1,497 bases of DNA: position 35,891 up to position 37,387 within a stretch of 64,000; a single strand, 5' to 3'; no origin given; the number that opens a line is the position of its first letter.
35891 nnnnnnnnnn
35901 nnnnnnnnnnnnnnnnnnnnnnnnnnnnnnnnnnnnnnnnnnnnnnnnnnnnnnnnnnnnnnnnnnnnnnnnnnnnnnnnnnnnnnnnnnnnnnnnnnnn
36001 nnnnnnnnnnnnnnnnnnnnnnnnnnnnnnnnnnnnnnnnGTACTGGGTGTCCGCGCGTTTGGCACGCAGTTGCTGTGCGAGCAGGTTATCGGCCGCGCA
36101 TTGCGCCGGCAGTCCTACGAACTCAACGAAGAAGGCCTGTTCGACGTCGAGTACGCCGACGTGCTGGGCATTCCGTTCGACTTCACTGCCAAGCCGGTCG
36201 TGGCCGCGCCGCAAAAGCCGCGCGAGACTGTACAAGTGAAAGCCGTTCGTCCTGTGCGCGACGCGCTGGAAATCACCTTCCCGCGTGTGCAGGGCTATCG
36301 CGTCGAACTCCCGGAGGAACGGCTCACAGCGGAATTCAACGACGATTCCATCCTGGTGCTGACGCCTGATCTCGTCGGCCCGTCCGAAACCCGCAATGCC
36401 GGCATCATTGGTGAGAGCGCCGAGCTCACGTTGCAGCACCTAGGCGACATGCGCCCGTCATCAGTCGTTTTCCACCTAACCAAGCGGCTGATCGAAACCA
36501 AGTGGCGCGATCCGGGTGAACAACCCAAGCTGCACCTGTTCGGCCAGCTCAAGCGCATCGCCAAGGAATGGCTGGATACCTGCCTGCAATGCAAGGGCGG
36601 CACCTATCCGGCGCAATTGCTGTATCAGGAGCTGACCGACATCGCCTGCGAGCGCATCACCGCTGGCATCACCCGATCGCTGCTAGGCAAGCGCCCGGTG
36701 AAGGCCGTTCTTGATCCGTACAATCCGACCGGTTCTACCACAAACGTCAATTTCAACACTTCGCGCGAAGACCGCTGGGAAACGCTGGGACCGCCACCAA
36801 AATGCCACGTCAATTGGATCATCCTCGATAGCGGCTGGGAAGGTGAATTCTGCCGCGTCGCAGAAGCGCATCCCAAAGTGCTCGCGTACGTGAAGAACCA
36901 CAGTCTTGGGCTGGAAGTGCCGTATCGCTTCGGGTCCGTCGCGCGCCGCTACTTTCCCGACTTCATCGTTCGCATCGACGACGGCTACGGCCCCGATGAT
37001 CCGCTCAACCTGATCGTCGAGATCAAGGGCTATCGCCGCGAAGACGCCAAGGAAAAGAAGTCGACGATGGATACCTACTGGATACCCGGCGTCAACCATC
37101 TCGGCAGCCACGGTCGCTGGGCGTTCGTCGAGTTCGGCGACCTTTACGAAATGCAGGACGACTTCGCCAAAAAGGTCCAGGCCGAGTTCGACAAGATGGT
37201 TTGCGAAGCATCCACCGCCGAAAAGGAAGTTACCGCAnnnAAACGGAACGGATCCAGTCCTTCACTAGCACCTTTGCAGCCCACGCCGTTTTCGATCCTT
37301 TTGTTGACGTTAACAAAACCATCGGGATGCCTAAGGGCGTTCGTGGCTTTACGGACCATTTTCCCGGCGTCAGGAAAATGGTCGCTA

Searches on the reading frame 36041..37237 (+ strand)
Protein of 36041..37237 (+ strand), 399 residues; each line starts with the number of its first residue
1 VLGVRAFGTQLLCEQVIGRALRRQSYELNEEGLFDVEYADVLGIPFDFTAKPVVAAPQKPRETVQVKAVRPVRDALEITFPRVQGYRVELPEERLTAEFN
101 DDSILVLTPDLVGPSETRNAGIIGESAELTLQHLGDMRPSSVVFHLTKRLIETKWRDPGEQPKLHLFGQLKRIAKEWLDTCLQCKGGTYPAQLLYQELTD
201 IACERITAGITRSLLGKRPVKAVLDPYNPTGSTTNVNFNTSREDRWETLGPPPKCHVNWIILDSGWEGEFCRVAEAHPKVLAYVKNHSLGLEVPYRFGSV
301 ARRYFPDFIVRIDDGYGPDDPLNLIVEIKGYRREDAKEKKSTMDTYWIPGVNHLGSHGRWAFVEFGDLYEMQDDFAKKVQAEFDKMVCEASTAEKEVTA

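Call 65: find_related_loci(query=window:36041-37237:+, collection=metagenome_contigs, flank=5000)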
Query window:36041-37237:+ (399 aa) in metagenome_contigs; peptide patterns used: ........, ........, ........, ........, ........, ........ (x = any residue, [..] = any of these).
538 stretches matched a pattern; 478 encode a relative of the query (tblastn E <= 1e-3); the best 80 are kept; 80 distinct loci.
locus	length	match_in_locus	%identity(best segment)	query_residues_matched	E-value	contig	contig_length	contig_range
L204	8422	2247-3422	80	1-391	0e+0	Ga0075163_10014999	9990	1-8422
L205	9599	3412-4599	78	1-396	0e+0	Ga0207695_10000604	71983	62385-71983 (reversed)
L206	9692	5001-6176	77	1-392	0e+0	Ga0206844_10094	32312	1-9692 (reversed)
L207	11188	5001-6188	78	1-395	0e+0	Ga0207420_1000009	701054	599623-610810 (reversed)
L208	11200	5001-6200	76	1-397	0e+0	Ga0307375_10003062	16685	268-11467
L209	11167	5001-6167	78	1-391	0e+0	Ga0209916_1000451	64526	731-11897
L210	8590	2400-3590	78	1-397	0e+0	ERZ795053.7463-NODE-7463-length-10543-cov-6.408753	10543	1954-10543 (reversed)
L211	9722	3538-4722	77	1-396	0e+0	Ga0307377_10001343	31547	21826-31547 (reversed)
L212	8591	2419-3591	76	1-391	0e+0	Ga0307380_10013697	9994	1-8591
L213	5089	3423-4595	76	1-391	0e+0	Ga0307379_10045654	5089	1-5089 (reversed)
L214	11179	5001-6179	77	1-395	0e+0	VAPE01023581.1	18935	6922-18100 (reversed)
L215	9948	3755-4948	75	1-399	0e+0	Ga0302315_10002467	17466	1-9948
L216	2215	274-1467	75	1-399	0e+0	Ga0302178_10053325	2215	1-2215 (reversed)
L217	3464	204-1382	77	1-395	0e+0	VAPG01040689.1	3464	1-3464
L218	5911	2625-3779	78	1-387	0e+0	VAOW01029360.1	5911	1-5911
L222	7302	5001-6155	79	1-387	0e+0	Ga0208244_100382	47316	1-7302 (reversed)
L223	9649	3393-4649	73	1-390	0e+0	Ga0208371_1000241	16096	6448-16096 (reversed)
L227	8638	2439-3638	75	1-399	0e+0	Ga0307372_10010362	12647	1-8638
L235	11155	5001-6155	77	1-387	0e+0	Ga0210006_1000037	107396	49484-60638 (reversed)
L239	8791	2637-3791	76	1-387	0e+0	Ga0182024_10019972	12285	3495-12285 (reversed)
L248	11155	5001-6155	77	1-387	0e+0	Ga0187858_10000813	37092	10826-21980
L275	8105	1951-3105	75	1-387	0e+0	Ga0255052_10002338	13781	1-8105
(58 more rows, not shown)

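Call 69: search_protein_families(library=pfam, proteins=[L223:4714-5856:+, L227:4783-6873:+, L275:3144-4637:+, L207:6188-7027:+, L248:6150-6578:+, L248:6578-7189:+, L212:3597-4394:+, L235:6216-7148:+, L239:4870-7452:+, L222:6182-6760:+], max_evalue=0.001)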
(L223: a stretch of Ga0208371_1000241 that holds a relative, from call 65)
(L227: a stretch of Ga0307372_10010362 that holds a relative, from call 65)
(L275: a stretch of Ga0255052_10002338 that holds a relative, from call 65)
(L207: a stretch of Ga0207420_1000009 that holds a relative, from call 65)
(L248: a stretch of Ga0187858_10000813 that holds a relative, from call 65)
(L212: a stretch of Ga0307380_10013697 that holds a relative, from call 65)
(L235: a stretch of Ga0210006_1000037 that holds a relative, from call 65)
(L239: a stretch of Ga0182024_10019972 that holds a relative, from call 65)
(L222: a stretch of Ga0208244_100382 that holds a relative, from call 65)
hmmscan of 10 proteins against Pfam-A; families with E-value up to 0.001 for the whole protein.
L223:4714-5856:+ (381 aa): 3 families
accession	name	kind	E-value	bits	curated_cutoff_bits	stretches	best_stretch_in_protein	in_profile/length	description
PF13784.11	Fic_N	-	9.5e-27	93.3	26.7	1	40-121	1-82/82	Fic/DOC family N-terminal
PF21248.3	SoFic-like_C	-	2.2e-19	69.9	27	1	298-366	6-75/76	Protein adenylyltransferase SoFic-like, C-terminal domain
PF02661.23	Fic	-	3e-17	63.7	24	1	129-228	2-93/93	Fic/DOC family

L227:4783-6873:+ (697 aa): 1 family
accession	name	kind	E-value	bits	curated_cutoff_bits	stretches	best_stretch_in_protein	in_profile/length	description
PF03235.19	GmrSD_N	-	1.8e-27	97.2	33.2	1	64-310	3-198/199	GmrSD restriction endonuclease, N-terminal domain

L275:3144-4637:+ (498 aa): 4 families
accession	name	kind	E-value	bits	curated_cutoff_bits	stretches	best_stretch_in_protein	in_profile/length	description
PF13749.12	HATPase_c_4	-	3e-12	46.8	26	1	331-416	3-88/89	Putative ATP-dependent DNA helicase recG C-terminal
PF18785.7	Inv-AAD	-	1.7e-09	38.1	26.5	1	74-150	49-125/129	Invertebrate-AID/APOBEC-deaminase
PF00383.29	dCMP_cyt_deam_1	-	3e-09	37.1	25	1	14-115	2-101/102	Cytidine and deoxycytidylate deaminase zinc-binding region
PF14437.12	MafB19-deam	-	9.5e-05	22.8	27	1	57-132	48-117/142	MafB19-like deaminase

L207:6188-7027:+ (280 aa): 1 family
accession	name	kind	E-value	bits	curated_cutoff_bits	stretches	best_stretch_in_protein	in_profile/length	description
PF02498.22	Bro-N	-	2.7e-11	44.3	25.6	1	22-113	8-94/96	BRO family, N-terminal domain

L248:6150-6578:+ (143 aa): 0 families

L248:6578-7189:+ (204 aa): 0 families

L212:3597-4394:+ (266 aa): 1 family
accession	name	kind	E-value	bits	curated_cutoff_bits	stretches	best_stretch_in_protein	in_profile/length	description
PF01797.21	Y1_Tnp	-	1.2e-07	32.3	23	1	127-201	39-118/121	Transposase IS200 like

L235:6216-7148:+ (311 aa): 1 family
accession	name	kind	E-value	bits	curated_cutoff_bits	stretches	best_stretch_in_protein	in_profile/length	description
PF02498.22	Bro-N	-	6.5e-10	39.9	25.6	1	41-135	2-92/96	BRO family, N-terminal domain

L239:4870-7452:+ (861 aa): 1 family
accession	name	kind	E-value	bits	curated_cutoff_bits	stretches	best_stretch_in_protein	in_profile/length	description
PF00082.27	Peptidase_S8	-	1.7e-50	172.4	21.8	1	288-637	3-288/288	Subtilase family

L222:6182-6760:+ (193 aa): 1 family
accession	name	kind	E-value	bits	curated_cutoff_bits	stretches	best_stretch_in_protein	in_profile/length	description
PF10543.14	ORF6N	-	2.8e-33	114.5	27.8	1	15-120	3-86/86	ORF6N domain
